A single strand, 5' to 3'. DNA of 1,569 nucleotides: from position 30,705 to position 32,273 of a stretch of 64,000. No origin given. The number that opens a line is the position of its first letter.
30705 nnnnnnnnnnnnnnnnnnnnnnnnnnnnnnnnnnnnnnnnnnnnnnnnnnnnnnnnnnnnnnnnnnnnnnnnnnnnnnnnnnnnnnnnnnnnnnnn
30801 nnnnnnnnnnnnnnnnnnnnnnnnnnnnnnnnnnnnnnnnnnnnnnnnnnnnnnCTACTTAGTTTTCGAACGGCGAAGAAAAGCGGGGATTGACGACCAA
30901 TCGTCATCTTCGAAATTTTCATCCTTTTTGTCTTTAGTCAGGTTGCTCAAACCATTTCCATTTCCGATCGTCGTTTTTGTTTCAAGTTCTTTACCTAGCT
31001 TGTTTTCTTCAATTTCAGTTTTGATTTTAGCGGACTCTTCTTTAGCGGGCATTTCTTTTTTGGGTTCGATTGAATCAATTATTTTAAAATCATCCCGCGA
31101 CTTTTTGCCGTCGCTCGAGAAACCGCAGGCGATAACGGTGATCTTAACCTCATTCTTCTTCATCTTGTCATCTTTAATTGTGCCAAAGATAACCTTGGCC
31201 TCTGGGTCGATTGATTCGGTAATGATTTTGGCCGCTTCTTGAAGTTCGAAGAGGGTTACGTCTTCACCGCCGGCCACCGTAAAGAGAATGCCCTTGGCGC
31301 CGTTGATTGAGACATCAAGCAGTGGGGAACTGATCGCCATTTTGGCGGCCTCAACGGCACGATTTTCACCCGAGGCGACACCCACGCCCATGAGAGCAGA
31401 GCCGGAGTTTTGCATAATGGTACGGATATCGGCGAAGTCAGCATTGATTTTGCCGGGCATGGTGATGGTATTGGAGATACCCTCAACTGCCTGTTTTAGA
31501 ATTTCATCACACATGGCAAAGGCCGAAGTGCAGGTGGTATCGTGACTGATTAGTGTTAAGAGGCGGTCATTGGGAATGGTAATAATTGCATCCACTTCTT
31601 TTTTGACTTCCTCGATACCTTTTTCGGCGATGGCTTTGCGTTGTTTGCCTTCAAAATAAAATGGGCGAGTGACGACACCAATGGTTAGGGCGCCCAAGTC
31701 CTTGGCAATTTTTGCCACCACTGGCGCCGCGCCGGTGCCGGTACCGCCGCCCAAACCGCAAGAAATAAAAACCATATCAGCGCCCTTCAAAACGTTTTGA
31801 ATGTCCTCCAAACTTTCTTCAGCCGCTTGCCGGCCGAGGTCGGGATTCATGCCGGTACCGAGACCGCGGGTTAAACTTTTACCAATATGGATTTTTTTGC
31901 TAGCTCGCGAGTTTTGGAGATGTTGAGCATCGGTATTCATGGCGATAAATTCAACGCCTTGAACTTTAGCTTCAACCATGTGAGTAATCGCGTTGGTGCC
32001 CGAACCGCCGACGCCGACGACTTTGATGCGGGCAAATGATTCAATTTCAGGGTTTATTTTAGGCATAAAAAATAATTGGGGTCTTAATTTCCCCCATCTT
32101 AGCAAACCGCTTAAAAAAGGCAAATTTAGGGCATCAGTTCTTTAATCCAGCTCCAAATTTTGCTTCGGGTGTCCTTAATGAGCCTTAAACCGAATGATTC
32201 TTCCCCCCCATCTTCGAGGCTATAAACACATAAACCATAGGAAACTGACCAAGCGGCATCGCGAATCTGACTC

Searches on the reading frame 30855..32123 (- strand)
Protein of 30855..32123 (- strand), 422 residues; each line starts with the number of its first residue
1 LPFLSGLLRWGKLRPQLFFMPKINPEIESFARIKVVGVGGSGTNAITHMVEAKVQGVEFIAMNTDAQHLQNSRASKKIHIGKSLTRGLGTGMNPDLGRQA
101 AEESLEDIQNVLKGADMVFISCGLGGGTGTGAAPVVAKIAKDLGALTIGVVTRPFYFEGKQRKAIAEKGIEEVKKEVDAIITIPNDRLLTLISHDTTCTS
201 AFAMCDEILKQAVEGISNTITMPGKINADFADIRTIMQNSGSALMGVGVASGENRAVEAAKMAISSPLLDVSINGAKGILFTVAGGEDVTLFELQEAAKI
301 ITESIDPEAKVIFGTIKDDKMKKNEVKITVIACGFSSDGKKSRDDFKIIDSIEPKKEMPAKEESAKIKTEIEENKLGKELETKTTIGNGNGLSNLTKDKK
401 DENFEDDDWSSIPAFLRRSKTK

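Call 27: search_protein_families(library=pfam, proteins=[window:30855-32123:-], max_evalue=0.0001)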
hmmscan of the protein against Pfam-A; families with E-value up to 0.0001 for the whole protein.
window:30855-32123:- (422 aa): 2 families
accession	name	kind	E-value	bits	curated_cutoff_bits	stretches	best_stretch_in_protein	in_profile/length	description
PF00091.31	Tubulin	-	1.5e-48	166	33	1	32-191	1-188/190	Tubulin/FtsZ family, GTPase domain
PF12327.13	FtsZ_C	-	7.4e-32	110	27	1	241-335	1-94/95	FtsZ family, C-terminal domain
